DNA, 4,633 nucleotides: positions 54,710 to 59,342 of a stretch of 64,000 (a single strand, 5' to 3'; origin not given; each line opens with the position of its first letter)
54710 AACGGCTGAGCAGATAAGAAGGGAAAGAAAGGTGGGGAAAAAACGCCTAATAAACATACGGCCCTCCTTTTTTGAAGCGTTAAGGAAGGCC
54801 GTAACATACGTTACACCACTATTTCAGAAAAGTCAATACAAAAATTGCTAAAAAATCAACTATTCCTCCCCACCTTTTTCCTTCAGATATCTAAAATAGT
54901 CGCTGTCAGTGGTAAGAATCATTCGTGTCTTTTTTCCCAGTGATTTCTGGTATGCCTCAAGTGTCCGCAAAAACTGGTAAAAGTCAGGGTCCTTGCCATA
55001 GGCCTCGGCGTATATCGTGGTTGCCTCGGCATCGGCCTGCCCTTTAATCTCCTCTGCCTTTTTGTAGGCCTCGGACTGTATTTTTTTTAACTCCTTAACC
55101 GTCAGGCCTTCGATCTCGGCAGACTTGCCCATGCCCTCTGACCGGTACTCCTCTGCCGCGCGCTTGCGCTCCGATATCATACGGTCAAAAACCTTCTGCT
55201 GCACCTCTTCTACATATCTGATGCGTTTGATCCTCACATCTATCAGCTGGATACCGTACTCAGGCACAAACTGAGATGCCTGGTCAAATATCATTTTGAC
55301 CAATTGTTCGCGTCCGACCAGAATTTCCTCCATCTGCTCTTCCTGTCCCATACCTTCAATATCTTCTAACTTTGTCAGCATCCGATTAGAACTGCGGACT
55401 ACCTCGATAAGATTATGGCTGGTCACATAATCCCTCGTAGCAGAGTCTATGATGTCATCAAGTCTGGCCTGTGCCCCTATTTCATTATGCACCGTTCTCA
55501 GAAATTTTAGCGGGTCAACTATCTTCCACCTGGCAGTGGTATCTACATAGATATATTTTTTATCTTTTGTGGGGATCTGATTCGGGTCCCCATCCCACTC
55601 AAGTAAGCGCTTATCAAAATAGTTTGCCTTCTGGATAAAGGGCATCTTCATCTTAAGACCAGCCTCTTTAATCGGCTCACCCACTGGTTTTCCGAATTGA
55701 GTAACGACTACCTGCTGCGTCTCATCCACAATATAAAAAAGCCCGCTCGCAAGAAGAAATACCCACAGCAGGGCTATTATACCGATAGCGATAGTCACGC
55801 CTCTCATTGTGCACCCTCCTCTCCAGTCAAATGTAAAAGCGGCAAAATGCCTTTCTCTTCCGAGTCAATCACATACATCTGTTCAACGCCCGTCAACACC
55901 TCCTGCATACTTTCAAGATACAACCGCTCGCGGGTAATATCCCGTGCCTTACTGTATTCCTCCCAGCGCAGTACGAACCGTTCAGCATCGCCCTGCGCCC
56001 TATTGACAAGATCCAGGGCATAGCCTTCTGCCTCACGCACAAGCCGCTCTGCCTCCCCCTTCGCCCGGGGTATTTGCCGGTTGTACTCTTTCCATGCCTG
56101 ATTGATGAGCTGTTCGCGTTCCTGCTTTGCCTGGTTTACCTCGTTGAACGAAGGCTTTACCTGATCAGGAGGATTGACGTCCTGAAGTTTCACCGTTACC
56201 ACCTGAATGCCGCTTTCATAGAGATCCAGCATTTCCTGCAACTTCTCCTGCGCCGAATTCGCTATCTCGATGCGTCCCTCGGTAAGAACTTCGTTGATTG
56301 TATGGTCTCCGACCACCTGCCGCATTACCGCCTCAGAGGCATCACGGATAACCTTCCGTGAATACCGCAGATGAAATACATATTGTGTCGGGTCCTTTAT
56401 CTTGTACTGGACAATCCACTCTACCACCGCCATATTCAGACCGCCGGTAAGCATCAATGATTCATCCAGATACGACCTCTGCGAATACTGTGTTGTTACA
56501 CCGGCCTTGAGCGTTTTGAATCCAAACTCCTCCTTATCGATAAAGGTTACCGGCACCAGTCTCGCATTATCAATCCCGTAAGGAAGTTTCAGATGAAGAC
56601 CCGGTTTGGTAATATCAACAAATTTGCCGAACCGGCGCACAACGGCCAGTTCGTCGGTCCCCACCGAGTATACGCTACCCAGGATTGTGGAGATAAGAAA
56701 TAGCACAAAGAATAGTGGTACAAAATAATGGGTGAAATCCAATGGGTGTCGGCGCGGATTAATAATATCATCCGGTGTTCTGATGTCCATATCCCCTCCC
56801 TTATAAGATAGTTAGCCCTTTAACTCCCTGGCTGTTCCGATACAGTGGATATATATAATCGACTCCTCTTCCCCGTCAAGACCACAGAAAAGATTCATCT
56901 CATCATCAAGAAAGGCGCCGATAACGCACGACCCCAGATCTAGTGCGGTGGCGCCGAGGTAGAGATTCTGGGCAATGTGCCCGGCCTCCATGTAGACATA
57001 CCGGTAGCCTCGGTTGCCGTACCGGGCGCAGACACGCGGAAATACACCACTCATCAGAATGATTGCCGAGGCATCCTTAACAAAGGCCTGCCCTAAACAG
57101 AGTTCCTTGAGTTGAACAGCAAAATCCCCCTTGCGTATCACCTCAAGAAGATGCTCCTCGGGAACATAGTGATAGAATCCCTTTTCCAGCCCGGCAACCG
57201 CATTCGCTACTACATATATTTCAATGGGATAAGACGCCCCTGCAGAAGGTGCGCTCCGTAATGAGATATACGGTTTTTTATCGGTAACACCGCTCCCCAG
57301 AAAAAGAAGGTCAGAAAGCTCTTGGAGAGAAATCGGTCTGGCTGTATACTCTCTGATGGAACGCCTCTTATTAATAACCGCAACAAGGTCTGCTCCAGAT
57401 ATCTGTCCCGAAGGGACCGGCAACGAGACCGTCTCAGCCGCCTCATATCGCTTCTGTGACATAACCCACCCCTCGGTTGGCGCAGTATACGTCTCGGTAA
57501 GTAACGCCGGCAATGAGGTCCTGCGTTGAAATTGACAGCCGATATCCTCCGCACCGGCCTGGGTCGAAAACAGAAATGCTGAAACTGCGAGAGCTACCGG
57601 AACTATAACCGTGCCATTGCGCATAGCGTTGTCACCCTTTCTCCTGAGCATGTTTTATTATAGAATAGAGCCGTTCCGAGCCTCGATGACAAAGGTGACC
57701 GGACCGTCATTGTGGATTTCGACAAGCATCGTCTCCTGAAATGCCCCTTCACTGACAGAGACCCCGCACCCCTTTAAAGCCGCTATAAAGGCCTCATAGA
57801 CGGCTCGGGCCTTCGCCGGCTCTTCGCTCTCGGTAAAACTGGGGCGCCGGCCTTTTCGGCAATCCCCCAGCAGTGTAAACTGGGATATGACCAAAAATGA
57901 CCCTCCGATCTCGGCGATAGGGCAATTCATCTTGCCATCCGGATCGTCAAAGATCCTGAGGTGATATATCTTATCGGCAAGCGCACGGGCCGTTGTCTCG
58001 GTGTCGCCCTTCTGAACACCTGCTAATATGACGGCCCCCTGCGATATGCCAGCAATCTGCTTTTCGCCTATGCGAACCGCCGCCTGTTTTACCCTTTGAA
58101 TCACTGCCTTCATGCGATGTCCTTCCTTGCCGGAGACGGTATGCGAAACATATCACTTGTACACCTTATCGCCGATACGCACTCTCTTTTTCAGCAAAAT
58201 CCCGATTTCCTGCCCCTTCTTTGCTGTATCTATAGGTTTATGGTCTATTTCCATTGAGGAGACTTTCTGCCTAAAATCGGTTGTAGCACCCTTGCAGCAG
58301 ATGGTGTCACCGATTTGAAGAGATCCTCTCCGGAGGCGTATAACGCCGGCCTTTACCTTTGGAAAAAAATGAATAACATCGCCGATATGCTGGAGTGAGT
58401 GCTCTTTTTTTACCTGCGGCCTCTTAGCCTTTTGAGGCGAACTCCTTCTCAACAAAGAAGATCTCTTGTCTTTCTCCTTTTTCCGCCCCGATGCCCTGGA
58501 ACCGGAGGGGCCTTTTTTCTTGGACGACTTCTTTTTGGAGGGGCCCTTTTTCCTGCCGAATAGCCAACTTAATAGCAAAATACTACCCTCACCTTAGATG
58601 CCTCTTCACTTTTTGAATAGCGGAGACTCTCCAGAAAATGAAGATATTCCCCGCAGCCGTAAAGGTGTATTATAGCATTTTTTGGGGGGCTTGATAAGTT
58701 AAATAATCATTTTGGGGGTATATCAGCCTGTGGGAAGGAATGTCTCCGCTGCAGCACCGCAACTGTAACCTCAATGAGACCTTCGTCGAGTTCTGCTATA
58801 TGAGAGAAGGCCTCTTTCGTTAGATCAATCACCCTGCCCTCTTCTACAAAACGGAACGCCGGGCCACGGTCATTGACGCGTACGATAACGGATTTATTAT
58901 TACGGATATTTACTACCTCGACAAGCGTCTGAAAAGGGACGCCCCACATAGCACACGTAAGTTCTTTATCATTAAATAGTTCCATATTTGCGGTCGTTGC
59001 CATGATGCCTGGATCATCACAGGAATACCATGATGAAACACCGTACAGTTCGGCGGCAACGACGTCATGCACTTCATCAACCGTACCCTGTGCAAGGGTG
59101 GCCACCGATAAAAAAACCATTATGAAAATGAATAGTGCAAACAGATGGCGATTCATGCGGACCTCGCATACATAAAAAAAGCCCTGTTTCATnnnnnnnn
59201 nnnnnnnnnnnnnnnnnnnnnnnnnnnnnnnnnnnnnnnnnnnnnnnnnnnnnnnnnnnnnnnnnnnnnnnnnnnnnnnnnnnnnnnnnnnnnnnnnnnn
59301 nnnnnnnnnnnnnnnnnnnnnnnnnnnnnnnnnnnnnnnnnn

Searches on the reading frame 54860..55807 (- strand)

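Call 42: search_protein_families(library=pfam, proteins=[window:54860-55807:-], max_evalue=0.001)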
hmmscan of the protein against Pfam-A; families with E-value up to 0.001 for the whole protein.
window:54860-55807:- (315 aa): 1 family
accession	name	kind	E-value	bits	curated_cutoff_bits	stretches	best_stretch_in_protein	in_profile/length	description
PF01145.31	Band_7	-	1.2e-29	104.1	23.6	1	26-225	2-174/176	SPFH domain / Band 7 family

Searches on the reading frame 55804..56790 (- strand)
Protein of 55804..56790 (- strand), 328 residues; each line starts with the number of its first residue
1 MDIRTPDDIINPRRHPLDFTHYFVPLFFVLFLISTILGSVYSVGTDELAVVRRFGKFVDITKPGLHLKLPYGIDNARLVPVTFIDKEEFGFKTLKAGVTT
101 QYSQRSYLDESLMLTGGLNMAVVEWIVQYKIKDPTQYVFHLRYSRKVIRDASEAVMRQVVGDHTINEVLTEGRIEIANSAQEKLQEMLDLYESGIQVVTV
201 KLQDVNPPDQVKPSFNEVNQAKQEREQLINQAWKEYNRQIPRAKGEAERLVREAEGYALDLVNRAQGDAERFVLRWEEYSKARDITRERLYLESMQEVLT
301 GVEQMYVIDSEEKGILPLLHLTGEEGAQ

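Call 42: search_protein_families(library=pfam, proteins=[window:55804-56790:-], max_evalue=0.001)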
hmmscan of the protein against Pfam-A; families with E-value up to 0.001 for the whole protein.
window:55804-56790:- (328 aa): 1 family
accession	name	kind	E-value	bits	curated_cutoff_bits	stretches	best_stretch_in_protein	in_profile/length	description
PF01145.31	Band_7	-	5.5e-26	92.1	23.6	1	42-234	2-174/176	SPFH domain / Band 7 family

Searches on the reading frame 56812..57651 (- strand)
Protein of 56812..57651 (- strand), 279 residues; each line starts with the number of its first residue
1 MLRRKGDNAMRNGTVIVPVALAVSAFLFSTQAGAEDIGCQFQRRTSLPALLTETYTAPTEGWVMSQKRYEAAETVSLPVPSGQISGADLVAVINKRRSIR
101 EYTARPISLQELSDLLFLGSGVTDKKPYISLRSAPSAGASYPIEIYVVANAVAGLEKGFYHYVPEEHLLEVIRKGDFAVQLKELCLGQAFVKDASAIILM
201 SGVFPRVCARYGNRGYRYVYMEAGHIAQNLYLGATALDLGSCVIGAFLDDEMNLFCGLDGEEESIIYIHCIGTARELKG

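Call 42: search_protein_families(library=pfam, proteins=[window:56812-57651:-], max_evalue=0.001)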
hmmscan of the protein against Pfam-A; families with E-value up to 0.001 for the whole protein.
window:56812-57651:- (279 aa): 2 families
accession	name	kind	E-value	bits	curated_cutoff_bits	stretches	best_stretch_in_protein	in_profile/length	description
PF00881.29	Nitroreductase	-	4.6e-29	102.2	23.5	1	93-272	1-166/167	Nitroreductase family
PF14512.11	TM1586_NiRdase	-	0.00014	22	27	0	89-116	2-29/215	Putative TM nitroreductase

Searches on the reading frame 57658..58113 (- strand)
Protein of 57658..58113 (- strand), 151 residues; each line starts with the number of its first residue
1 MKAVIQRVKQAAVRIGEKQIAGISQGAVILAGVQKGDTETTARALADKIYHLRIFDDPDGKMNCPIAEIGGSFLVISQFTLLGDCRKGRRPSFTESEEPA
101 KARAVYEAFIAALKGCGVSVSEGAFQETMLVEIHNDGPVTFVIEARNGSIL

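Call 42: search_protein_families(library=pfam, proteins=[window:57658-58113:-], max_evalue=0.001)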
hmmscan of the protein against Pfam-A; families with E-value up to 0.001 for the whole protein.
window:57658-58113:- (151 aa): 1 family
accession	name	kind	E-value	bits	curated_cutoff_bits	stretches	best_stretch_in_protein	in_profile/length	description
PF02580.21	Tyr_Deacylase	-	1.5e-50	171.7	25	1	2-144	1-144/144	D-Tyr-tRNA(Tyr) deacylase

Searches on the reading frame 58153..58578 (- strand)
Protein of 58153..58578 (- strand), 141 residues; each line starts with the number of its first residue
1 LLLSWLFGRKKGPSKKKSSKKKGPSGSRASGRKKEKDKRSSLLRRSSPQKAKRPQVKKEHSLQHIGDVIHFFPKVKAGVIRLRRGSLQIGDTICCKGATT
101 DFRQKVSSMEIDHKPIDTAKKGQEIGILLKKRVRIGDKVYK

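Call 42: search_protein_families(library=pfam, proteins=[window:58153-58578:-], max_evalue=0.001)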
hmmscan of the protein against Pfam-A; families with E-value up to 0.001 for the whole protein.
window:58153-58578:- (141 aa): 1 family
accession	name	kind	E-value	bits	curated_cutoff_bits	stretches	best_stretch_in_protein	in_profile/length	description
PF03144.31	GTP_EFTU_D2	-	3.1e-05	24.8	30.3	1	80-130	6-59/73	Elongation factor Tu domain 2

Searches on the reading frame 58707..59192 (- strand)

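Call 42: search_protein_families(library=pfam, proteins=[window:58707-59192:-], max_evalue=0.001)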
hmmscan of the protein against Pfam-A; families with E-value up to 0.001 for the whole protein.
window:58707-59192:- (161 aa): 1 family
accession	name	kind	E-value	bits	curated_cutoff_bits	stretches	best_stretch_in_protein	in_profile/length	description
PF03330.24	DPBB_1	-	1.1e-14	54.8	28.8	1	51-143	4-82/83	Lytic transglycolase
